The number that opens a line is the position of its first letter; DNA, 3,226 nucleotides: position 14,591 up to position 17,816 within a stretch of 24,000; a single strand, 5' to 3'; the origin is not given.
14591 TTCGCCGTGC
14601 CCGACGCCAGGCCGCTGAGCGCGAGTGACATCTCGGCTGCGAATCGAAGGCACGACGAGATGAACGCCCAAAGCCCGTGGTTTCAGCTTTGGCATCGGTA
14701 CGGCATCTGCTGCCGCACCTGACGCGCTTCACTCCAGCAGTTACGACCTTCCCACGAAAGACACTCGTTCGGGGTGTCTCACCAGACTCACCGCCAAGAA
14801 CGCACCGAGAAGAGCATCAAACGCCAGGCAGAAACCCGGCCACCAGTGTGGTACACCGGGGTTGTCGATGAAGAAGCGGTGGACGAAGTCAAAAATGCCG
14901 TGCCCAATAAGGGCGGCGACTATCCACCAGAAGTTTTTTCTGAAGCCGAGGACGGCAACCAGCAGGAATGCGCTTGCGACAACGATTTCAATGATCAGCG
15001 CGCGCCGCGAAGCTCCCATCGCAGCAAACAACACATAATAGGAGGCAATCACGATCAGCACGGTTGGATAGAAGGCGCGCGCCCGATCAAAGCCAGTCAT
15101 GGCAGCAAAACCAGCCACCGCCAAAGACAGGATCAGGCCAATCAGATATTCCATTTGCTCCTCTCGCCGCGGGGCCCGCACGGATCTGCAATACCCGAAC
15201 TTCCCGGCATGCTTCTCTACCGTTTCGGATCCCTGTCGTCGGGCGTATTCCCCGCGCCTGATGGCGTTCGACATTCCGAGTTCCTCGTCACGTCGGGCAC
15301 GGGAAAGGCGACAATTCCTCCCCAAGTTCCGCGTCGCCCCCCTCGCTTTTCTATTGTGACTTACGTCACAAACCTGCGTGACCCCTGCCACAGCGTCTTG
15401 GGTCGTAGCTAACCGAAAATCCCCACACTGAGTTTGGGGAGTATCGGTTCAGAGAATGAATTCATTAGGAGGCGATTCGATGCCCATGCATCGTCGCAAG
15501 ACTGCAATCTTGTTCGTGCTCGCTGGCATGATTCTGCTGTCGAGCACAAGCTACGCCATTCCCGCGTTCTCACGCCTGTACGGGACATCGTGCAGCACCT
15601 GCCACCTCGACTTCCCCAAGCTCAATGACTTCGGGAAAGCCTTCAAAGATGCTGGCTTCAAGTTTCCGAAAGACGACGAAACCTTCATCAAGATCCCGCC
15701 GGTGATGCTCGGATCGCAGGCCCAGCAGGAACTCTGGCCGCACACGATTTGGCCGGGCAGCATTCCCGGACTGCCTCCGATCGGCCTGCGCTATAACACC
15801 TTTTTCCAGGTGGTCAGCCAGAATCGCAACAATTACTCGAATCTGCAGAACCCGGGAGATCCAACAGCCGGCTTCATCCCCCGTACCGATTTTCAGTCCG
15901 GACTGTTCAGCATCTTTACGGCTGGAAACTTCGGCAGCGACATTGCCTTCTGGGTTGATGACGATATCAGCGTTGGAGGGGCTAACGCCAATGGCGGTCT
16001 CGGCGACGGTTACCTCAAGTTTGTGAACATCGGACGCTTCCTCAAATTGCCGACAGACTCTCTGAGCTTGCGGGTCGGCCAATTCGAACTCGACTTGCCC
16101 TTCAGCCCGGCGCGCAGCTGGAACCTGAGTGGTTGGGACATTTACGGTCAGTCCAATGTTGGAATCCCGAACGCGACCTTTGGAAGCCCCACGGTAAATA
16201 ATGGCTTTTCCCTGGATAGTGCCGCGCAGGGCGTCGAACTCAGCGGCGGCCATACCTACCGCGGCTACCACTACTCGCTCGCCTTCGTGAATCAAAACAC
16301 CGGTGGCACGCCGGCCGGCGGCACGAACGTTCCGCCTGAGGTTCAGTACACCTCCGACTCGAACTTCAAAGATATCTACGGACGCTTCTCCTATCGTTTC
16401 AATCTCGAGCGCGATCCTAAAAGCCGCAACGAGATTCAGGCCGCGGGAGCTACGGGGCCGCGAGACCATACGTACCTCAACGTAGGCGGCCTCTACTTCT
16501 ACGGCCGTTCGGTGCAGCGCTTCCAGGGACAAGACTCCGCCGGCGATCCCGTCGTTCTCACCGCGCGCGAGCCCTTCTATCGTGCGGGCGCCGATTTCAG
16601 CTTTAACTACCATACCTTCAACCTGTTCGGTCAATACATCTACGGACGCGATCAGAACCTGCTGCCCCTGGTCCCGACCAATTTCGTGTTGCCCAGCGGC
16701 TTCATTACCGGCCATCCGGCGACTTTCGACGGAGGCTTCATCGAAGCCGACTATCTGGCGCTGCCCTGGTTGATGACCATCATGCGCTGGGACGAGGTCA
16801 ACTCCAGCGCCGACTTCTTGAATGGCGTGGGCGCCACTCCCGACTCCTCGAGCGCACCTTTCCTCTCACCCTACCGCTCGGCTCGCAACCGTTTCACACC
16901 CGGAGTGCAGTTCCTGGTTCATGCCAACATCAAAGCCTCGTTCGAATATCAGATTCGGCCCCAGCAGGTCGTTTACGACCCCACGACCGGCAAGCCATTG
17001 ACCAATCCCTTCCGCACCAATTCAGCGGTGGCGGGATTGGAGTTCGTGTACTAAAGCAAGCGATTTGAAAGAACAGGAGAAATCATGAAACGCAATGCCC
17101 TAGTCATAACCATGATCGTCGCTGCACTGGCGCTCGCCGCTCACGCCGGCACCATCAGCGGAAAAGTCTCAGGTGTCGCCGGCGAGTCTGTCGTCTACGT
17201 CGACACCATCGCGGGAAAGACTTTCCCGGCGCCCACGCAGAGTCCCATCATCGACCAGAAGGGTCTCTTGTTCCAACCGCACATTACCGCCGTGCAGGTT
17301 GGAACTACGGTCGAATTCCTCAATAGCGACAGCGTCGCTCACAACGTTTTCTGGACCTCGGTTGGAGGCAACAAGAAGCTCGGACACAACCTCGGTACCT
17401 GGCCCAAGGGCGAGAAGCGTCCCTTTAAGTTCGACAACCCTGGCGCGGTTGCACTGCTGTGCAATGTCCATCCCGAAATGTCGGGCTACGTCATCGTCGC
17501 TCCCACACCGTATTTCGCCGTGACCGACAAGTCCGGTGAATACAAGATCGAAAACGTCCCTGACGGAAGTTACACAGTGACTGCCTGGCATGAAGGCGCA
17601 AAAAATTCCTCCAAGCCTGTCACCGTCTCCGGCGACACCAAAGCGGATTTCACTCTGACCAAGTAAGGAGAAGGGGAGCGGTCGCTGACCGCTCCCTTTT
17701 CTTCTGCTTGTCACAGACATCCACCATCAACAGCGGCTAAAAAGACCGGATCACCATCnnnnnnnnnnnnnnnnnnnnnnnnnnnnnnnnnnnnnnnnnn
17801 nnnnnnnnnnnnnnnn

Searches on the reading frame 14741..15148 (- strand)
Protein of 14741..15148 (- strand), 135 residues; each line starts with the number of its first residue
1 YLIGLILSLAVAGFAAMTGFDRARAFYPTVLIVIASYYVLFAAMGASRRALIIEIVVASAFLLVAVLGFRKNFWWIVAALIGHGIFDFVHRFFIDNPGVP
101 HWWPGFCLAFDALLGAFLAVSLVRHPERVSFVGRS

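Call 52: search_protein_families(library=pfam, proteins=[window:14741-15148:-], max_evalue=1)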
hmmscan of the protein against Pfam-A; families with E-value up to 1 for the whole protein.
window:14741-15148:- (135 aa): 1 family
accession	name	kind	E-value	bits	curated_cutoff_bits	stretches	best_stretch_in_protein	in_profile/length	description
PF03203.19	MerC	-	0.61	11.1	27.6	1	3-65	41-101/108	MerC mercury resistance protein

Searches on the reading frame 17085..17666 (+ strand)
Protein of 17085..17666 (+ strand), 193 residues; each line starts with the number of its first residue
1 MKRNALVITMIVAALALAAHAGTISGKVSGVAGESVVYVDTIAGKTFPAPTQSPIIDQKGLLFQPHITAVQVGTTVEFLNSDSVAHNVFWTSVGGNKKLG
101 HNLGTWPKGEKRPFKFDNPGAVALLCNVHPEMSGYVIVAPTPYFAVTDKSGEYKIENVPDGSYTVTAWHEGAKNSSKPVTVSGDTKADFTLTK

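Call 5: search_protein_families(library=pfam, proteins=[window:17085-17666:+], max_evalue=0.1)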
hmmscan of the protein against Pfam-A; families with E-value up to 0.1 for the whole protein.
window:17085-17666:+ (193 aa): 8 families
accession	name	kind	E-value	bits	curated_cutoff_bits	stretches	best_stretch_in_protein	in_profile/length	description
PF13620.12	CarboxypepD_reg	-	2.9e-09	37.6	32.3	1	140-192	27-82/82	Carboxypeptidase regulatory-like domain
PF14686.12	fn3_3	-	6.1e-08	32.8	24.4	1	143-185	27-71/75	Polysaccharide lyase family 4, domain II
PF13715.12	CarbopepD_reg_2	-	7e-08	32.8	32.2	1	136-190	19-73/88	CarboxypepD_reg-like domain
PF00127.26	Copper-bind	-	1.9e-06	28.6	21.2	1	56-138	7-98/99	Copper binding proteins, plastocyanin/azurin family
PF17210.9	SdrD_B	-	0.017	15.8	29.7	1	145-171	42-68/112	SdrD B-like domain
PF13473.12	Cupredoxin_1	-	0.039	14.4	27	0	62-138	31-104/104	Cupredoxin-like domain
PF09430.16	EMC7_beta-sandw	-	0.045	14.4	26.6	1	142-182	20-60/122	ER membrane protein complex subunit 7, beta-sandwich domain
PF17802.7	SpaA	-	0.086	13.4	23.1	0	145-181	36-76/91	Prealbumin-like fold domain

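Call 6: search_protein_families(library=ncbifam, proteins=[window:17085-17666:+], max_evalue=0.1)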
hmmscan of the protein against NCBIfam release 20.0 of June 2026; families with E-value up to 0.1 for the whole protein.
window:17085-17666:+ (193 aa): 4 families
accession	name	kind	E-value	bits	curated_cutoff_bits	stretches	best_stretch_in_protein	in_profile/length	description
TIGR02657.1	amicyanin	equivalog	2.4e-06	27.8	110.2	1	67-138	12-82/83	amicyanin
NF052345.1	S_layer_anammox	exception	7.6e-05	20.2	1400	1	142-191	1339-1391/1596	Kustd1514 family S-layer glycoprotein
TIGR02656.1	cyanin_plasto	equivalog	0.0011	19.4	87.85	1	57-137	8-97/99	plastocyanin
NF040942.2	hypo_ExtJ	equivalog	0.0028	18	52.5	1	5-37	10-39/77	selenite/tellurite reduction operon protein ExtJ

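Call 50: search_solved_structures(query=window:17085-17666:+, max_evalue=1, show_alignments=2)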
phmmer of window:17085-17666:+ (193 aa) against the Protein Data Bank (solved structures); distinct sequences matched with E-value up to 1: 32.
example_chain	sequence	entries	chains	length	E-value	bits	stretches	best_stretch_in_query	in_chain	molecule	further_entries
6hbe_A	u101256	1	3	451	1.2e-05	28.4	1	56-138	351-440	Copper-containing nitrite reductase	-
5fc9_A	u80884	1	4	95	4.7e-05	26.5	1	63-138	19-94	Blue (Type 1) copper domain protein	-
9cck_A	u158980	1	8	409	7.8e-05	25.7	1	63-137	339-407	Copper-containing nitrite reductase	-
1bxu_A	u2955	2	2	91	0.00012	25.1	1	58-131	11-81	PLASTOCYANIN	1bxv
1m9w_A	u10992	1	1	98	0.0024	20.9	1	57-131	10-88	plastocyanin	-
1j5c_A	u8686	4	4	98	0.0025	20.8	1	57-131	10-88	PLASTOCYANIN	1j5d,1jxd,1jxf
3c75_A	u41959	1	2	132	0.003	20.6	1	39-138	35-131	Amicyanin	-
4p5r_A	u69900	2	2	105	0.0051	19.8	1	56-138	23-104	Amicyanin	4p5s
1sf3_A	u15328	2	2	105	0.0051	19.8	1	56-138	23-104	Amicyanin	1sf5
1id2_A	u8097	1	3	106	0.0058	19.6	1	58-138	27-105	AMICYANIN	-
1pcs_A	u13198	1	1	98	0.0066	19.4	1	57-131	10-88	PLASTOCYANIN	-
1sfd_A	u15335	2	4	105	0.0071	19.4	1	56-138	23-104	Amicyanin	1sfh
2gb2_A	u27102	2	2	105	0.0071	19.4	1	56-138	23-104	Amicyanin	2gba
1mda_A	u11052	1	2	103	0.0093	19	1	56-138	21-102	AMICYANIN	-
1aac_A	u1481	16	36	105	0.0098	18.9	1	56-138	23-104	AMICYANIN | PROTEIN (AMICYANIN)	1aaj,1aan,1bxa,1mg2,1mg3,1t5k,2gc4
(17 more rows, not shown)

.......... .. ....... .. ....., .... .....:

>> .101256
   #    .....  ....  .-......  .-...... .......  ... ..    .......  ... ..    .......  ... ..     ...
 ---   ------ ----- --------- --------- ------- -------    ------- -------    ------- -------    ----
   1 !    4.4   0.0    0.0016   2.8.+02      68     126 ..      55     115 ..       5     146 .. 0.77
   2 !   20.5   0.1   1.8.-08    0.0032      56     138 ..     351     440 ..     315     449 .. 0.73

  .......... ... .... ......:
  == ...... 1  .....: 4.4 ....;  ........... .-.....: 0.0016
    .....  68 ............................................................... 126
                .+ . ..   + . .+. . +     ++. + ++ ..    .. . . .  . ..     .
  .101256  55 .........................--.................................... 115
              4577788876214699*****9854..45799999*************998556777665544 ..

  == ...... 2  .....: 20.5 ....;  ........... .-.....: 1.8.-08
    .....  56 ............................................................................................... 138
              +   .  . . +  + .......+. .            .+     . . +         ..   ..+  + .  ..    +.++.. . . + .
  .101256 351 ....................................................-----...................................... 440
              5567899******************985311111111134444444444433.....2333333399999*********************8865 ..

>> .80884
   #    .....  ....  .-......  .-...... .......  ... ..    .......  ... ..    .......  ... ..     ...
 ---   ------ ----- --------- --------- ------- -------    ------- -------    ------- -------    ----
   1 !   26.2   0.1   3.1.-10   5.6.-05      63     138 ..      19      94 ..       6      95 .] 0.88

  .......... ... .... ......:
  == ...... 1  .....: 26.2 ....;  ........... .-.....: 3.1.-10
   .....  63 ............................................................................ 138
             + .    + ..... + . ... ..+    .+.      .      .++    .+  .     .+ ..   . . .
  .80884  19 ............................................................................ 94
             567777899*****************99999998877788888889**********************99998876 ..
